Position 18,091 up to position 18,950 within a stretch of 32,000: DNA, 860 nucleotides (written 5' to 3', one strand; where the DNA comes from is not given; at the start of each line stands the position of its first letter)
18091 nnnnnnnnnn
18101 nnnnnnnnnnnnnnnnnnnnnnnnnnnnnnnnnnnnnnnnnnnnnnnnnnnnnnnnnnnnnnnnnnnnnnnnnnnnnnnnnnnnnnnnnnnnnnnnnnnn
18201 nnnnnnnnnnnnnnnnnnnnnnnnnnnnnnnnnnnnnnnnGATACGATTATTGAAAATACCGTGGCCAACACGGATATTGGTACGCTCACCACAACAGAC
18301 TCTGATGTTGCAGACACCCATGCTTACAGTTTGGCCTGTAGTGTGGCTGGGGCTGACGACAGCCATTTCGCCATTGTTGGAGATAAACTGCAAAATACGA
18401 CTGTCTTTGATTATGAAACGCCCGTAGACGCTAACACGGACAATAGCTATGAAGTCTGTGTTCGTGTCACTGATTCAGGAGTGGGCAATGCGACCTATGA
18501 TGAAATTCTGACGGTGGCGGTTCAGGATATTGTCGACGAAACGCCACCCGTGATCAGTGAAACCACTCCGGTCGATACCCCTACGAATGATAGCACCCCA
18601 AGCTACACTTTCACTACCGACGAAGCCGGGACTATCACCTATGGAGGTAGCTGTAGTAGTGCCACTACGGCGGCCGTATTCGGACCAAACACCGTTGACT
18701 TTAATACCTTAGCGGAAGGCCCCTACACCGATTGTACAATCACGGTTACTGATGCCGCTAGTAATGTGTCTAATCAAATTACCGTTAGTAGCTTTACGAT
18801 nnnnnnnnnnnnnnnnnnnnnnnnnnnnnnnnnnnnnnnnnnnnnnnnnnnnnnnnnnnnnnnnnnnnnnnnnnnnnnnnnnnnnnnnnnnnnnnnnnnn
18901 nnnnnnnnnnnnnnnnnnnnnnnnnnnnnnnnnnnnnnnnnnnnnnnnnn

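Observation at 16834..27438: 10.6-kb gene for a 3534-aa SLH-anchored, LamG/cadherin-tipped giant surface protein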

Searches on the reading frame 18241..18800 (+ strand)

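Call 8: search_protein_families(library=pfam, proteins=[window:18241-18800:+], max_evalue=10)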
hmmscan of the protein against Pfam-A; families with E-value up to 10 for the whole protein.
window:18241-18800:+ (186 aa): 2 families
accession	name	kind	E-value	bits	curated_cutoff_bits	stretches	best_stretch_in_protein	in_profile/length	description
PF00028.23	Cadherin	-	2.3e-05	25.1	28.8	1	3-94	5-92/93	Cadherin domain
PF19077.6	Big_13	-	0.00011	23.1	27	2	108-181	17-95/102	Bacterial Ig-like domain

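Call 11: search_protein_families(library=ncbifam, proteins=[window:18241-18800:+], max_evalue=1)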
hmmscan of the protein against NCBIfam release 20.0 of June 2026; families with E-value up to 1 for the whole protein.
window:18241-18800:+ (186 aa): 1 family
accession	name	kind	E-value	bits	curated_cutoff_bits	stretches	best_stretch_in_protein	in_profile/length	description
NF003991.0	PRK05472.1-5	equivalog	0.12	12.3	198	1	35-109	112-186/211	redox-sensing transcriptional repressor Rex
